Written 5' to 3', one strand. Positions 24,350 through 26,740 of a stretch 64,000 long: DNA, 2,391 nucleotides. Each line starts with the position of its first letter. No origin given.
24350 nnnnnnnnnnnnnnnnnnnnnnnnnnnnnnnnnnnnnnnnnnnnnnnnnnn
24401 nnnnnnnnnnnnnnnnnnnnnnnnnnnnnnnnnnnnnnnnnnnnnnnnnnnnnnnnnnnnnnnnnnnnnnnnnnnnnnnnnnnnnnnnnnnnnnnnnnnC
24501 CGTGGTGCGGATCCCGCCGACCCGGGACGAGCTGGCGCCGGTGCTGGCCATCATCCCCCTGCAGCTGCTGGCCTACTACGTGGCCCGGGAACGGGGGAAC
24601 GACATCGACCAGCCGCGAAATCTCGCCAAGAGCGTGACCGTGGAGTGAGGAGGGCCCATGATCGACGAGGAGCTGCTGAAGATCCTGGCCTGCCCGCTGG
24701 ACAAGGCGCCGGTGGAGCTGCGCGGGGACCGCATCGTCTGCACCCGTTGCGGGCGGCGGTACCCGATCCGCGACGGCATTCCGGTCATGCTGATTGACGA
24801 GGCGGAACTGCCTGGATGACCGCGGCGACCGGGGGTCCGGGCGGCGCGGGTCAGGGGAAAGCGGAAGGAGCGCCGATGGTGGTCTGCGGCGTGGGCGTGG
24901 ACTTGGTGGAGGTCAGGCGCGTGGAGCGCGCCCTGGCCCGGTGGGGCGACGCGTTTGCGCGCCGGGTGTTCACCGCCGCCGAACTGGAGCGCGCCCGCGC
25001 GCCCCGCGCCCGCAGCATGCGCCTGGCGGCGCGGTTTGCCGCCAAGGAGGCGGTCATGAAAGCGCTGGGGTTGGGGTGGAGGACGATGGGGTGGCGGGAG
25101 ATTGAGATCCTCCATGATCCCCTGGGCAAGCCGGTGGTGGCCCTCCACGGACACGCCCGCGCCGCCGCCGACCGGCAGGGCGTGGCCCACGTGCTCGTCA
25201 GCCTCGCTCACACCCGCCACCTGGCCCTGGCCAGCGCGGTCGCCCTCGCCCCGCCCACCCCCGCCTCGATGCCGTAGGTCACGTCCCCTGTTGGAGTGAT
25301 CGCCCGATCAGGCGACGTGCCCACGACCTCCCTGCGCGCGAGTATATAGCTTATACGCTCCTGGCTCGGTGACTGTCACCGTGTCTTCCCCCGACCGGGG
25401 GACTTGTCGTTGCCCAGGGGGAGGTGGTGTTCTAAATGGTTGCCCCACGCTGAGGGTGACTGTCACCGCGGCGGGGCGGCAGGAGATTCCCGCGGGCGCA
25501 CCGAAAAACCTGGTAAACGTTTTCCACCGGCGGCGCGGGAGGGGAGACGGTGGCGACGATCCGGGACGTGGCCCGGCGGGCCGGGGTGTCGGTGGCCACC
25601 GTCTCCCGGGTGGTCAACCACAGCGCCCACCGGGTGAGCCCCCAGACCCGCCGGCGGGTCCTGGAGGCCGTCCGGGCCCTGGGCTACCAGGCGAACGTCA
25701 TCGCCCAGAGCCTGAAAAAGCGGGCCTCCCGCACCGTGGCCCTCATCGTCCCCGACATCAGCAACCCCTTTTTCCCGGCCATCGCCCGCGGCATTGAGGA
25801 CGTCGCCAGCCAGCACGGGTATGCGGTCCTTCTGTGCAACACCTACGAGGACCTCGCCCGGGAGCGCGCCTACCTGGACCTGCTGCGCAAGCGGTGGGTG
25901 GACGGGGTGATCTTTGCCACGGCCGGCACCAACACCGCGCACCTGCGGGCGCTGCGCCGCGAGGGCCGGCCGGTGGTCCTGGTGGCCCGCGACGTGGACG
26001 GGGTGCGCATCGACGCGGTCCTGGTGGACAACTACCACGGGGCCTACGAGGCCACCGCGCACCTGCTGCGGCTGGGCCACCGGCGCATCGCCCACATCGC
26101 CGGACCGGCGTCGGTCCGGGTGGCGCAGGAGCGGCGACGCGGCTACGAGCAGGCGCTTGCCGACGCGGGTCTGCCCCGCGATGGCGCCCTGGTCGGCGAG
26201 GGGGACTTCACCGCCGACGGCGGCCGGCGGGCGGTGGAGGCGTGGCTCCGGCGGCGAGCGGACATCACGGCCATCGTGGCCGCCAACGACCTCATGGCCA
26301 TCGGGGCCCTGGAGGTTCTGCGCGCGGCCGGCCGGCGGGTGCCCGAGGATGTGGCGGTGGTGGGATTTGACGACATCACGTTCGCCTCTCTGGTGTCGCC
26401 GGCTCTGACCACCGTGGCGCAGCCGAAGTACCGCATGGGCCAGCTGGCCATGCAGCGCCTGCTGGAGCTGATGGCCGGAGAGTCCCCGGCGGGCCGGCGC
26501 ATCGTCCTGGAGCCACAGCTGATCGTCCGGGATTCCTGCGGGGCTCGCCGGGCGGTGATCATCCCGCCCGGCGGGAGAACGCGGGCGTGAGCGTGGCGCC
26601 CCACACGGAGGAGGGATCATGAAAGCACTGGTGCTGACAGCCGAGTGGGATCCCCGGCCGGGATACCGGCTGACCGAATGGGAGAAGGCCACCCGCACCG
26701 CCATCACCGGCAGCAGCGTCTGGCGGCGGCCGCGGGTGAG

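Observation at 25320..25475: Lone TATATA box followed by two identical 15-bp palindromes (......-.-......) and a 16-bp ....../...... palindrome, ahead of the LacI-family gene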

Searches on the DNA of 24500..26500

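Call 5: search_rna_families(source=window, start=24500, end=26500, threshold=evalue, max_evalue=10)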
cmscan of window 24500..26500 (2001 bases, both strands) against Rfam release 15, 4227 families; matches with E-value up to 10: 6.
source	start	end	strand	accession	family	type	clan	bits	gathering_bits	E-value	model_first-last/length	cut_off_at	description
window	25556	25630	-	RF02836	Bcj14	Gene; sRNA;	-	17.6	59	2.9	1-171/171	no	Burkholderia RNA 14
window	25019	25133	-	RF01754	radC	Cis-reg;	-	17.3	40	1.7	1-149/149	no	radC RNA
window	25638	25668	+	RF01790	htlv_FSE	Cis-reg; frameshift_element;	-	16.9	45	6.2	1-43/43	no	ribosomal frameshift site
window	25603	25674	-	RF02246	Six3os1_1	Gene; lncRNA;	-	15.2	50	2.3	1-87/87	no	Six3os1 conserved region 1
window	25320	25392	+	RF02837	anti-hemB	Gene; sRNA;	-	14.6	49.5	3.7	1-81/81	no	Burkholderia RNA 7 (anti-hemB)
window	25690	25705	-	RF01734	Fluoride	Cis-reg; riboswitch;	-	13.4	34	2.1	10-25/64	no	Fluoride riboswitch aptamer (crcB RNA motif)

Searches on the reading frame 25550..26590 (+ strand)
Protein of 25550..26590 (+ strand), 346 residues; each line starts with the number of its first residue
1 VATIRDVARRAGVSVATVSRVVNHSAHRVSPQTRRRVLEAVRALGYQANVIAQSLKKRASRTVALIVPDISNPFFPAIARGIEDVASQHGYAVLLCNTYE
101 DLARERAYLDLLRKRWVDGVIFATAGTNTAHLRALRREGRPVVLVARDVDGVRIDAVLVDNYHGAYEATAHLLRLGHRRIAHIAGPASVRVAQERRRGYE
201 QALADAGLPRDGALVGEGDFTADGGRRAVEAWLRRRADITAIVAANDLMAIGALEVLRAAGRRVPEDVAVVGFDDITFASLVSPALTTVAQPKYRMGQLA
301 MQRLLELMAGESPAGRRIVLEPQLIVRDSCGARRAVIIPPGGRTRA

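Call 7: search_protein_families(library=pfam, proteins=[window:25550-26590:+])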
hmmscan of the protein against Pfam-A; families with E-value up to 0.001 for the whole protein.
window:25550-26590:+ (346 aa): 4 families
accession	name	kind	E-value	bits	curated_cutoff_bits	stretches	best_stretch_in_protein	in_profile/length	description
PF00532.27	Peripla_BP_1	-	3.6e-46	158.3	22.2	1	61-313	2-268/281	Periplasmic binding proteins and sugar binding domain of LacI family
PF13377.12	Peripla_BP_3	-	9.3e-45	153.1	26.5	1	170-330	2-167/167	Periplasmic binding protein-like domain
PF13407.12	Peripla_BP_4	-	3e-26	93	35.1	1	63-311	1-257/258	Periplasmic binding protein domain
PF00356.27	LacI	-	9e-18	64.2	27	1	3-49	1-46/46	Bacterial regulatory proteins, lacI family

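Call 9: find_encoding_contigs(protein=window:25550-26590:+, flank=10000, max_places=10)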
Protein window:25550-26590:+ (346 aa): 7 contigs read that carry it; 1 place shown.
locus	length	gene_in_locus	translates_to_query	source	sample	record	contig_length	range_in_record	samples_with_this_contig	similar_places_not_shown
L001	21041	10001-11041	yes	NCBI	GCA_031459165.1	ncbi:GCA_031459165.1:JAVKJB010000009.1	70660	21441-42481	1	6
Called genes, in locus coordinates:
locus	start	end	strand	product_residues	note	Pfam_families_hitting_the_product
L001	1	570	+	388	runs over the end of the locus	PF01476:LysM, PF23473:LysM3_LYK4_5 (weak), PF06347:SH3_4 (weak), PF08239:SH3_3, PF18348:SH3_16 (faint), PF00877:NLPC_P60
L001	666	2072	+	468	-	-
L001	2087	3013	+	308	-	PF02729:OTCace_N, PF00185:OTCace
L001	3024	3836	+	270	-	PF19293:CdaA_N, PF02457:DAC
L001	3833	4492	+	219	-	PF07949:YbbR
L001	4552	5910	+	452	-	PF02878:PGM_PMM_I, PF02879:PGM_PMM_II, PF02880:PGM_PMM_III, PF00408:PGM_PMM_IV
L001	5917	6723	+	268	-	PF03808:Glyco_tran_WecG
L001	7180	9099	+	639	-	PF13522:GATase_6, PF13537:GATase_7, PF01380:SIS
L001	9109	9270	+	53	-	PF03966:Trm112p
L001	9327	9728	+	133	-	PF01648:ACPS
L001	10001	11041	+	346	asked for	PF00356:LacI, PF00532:Peripla_BP_1, PF13407:Peripla_BP_4, PF13377:Peripla_BP_3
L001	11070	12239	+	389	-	PF08240:ADH_N, PF00107:ADH_zinc_N, PF13602:ADH_zinc_N_2 (weak)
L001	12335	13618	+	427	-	PF01547:SBP_bac_1, PF13416:SBP_bac_8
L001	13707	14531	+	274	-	PF00528:BPD_transp_1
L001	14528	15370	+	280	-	PF00528:BPD_transp_1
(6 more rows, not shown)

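Call 12: find_homologous_proteins(query=window:25550-26590:+, max_evalue=1e-40)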
Query window:25550-26590:+ (346 aa): 6270 proteins with E <= 1e-40 among 8000 candidates; the best 120 are listed.
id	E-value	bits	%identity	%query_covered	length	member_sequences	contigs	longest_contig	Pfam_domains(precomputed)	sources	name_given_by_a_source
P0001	1.9e-214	729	100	100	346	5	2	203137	PF13377.13,PF00532.28,PF00356.28,PF13407.13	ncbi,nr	ncbi:MAG: LacI family DNA-binding transcriptional regulator [Armatimonadota bacterium]|nr:LacI famil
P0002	5.0e-190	649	91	95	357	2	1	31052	PF13377.13,PF00532.28,PF00356.28,PF13407.13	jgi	jgi:LacI family repressor for deo operon, udp, cdd, tsx, nupC, and nupG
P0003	5.0e-165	567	81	96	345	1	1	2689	PF13377.13,PF00532.28,PF00356.28,PF13407.13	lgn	-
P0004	1.1e-164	565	80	96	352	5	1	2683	PF13377.13,PF00532.28,PF00356.28,PF13407.13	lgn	-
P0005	2.6e-163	561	79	96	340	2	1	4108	PF13377.13,PF00532.28,PF00356.28,PF13407.13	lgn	-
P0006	3.5e-162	557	78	99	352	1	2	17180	PF13377.13,PF00532.28,PF00356.28,PF13407.13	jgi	-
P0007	5.6e-162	557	79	99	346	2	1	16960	PF13377.13,PF00532.28,PF00356.28,PF13407.13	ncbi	-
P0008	1.4e-161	555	80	96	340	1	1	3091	PF13377.13,PF00532.28,PF00356.28,PF13407.13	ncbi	-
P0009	9.0e-159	546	77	96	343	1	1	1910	PF13377.13,PF00532.28,PF00356.28,PF13407.13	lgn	-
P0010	2.4e-158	545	79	96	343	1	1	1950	PF13377.13,PF00532.28,PF00356.28,PF13407.13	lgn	-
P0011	3.8e-158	544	77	98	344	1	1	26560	PF13377.13,PF00532.28,PF00356.28,PF13407.13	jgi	jgi:LacI family transcriptional regulator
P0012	1.2e-157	542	79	97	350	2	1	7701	PF13377.13,PF00532.28,PF00356.28,PF13407.13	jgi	jgi:DNA-binding LacI/PurR family transcriptional regulator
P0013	2.5e-157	541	76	99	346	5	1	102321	PF13377.13,PF00532.28,PF00356.28,PF13407.13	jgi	-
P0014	7.0e-157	540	79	96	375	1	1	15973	PF13377.13,PF00532.28,PF00356.28,PF13407.13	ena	-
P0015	3.7e-154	531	76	98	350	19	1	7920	PF13377.13,PF00532.28,PF00356.28,PF13407.13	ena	-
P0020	3.9e-153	528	77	97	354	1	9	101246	PF13377.13,PF00532.28,PF00356.28,PF13407.13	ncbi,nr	ncbi:MAG: LacI family DNA-binding transcriptional regulator [Armatimonadota bacterium]|nr:LacI famil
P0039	2.6e-137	476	71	96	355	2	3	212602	PF13377.13,PF00532.28,PF00356.28,PF13407.13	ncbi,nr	ncbi:MAG: LacI family DNA-binding transcriptional regulator [Armatimonadota bacterium]|nr:LacI famil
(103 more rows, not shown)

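Call 13: find_encoding_contigs(protein=P0002, flank=4000, max_places=2)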
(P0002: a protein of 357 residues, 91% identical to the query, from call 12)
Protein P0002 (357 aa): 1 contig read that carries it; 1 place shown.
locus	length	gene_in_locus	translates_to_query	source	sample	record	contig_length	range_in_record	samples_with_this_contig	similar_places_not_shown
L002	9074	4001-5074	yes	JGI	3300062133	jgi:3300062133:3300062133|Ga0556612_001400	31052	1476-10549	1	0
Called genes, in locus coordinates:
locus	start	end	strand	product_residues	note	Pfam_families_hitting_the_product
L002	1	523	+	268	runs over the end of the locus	PF03808:Glyco_tran_WecG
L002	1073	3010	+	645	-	PF13522:GATase_6, PF13537:GATase_7, PF01380:SIS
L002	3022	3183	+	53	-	PF03966:Trm112p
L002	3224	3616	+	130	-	PF01648:ACPS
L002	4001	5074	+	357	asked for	PF00356:LacI, PF00532:Peripla_BP_1, PF13407:Peripla_BP_4, PF13377:Peripla_BP_3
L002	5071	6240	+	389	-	PF08240:ADH_N, PF00107:ADH_zinc_N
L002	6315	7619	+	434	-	PF01547:SBP_bac_1, PF13416:SBP_bac_8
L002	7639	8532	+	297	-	PF00528:BPD_transp_1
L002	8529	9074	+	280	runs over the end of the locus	PF00528:BPD_transp_1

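Call 14: find_encoding_contigs(protein=P0013, flank=4000, max_places=2)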
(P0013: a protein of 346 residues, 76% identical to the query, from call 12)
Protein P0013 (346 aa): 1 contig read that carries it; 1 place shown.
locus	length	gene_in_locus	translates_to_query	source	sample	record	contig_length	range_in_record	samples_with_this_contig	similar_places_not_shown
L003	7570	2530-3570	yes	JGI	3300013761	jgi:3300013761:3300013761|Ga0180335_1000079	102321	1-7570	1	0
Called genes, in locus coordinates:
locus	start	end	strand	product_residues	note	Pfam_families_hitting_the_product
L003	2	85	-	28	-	?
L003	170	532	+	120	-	PF01385:OrfB_IS605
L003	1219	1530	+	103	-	PF07681:DoxX (weak)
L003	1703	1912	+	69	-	PF03966:Trm112p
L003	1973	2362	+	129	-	PF01648:ACPS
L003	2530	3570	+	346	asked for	PF00356:LacI, PF00532:Peripla_BP_1, PF13407:Peripla_BP_4, PF13377:Peripla_BP_3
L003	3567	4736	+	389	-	PF08240:ADH_N, PF00107:ADH_zinc_N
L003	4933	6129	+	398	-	PF01547:SBP_bac_1, PF13416:SBP_bac_8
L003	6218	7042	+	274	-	PF00528:BPD_transp_1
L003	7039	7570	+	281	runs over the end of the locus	PF00528:BPD_transp_1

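Call 15: find_encoding_contigs(protein=P0020, flank=4000, max_places=2)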
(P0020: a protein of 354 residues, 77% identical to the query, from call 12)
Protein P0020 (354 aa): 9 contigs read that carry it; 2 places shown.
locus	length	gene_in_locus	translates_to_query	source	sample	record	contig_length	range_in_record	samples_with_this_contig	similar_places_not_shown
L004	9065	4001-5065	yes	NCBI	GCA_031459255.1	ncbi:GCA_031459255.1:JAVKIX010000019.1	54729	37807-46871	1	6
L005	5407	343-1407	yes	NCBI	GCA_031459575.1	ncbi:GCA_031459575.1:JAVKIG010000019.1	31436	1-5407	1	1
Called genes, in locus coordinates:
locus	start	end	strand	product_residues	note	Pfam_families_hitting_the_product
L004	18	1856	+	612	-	PF13522:GATase_6, PF13537:GATase_7, PF01380:SIS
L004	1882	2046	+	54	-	PF03966:Trm112p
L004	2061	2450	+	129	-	PF01648:ACPS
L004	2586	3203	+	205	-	PF06197:DUF998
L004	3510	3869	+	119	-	PF00561:Abhydrolase_1, PF12146:Hydrolase_4 (weak)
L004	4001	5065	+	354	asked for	PF00356:LacI, PF00532:Peripla_BP_1, PF13407:Peripla_BP_4, PF13377:Peripla_BP_3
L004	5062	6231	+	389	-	PF08240:ADH_N, PF00107:ADH_zinc_N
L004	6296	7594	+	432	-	PF01547:SBP_bac_1, PF13416:SBP_bac_8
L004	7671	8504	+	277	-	PF00528:BPD_transp_1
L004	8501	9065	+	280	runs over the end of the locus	PF00528:BPD_transp_1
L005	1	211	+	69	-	?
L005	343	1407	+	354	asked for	PF00356:LacI, PF00532:Peripla_BP_1, PF13407:Peripla_BP_4, PF13377:Peripla_BP_3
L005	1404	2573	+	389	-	PF08240:ADH_N, PF00107:ADH_zinc_N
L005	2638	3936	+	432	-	PF01547:SBP_bac_1, PF13416:SBP_bac_8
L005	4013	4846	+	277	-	PF00528:BPD_transp_1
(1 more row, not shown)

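Call 16: find_encoding_contigs(protein=P0039, flank=4000, max_places=2)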
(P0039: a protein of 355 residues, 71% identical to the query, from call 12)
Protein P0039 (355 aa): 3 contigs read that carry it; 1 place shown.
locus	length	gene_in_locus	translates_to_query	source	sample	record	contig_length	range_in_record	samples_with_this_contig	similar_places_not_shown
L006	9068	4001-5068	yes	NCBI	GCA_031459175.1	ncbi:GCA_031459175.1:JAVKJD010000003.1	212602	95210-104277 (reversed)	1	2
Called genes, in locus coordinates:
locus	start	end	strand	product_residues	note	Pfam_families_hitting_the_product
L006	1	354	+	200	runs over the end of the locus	PF01128:IspD, PF12804:NTP_transf_3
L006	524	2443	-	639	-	PF00395:SLH, PF05036:SPOR, PF09992:NAGPA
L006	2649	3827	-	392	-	PF02771:Acyl-CoA_dh_N, PF02770:Acyl-CoA_dh_M, PF00441:Acyl-CoA_dh_1, PF08028:Acyl-CoA_dh_2 (weak)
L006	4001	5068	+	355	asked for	PF00356:LacI, PF00532:Peripla_BP_1, PF13407:Peripla_BP_4, PF13377:Peripla_BP_3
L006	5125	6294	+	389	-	PF08240:ADH_N, PF00107:ADH_zinc_N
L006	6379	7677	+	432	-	PF01547:SBP_bac_1, PF13416:SBP_bac_8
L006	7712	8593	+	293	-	PF00528:BPD_transp_1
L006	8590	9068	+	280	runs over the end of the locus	PF00528:BPD_transp_1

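Call 35: find_related_loci(query=window:25550-26590:+, collection=metagenome_contigs, flank=2500)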
Query window:25550-26590:+ (346 aa) in metagenome_contigs; peptide patterns used: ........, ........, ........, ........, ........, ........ (x = any residue, [..] = any of these).
239 stretches matched a pattern; 96 encode a relative of the query (tblastn E <= 1e-3); the best 80 are kept; 80 distinct loci.
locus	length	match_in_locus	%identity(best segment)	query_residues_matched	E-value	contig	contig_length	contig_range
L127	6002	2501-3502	76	2-335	5e-163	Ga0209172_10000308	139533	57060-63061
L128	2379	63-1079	76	2-340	3e-174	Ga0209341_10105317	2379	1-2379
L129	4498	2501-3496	77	2-333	4e-163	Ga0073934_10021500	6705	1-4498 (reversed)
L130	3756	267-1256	77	3-333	5e-165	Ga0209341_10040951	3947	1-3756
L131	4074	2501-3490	77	3-333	3e-162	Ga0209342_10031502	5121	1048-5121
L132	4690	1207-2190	75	3-330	2e-158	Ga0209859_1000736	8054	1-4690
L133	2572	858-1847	77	3-333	7e-167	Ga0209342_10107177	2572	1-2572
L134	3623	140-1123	75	3-330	4e-159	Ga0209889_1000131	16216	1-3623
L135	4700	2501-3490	76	3-333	1e-153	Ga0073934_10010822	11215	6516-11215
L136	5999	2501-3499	69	2-334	4e-147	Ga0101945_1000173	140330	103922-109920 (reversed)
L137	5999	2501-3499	68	2-334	7e-146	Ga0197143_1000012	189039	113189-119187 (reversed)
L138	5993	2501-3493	69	2-332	2e-137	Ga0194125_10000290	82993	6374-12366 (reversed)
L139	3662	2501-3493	68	3-333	2e-137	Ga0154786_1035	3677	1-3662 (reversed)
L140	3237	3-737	73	96-340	5e-112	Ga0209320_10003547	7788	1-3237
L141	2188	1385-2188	67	2-269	5e-109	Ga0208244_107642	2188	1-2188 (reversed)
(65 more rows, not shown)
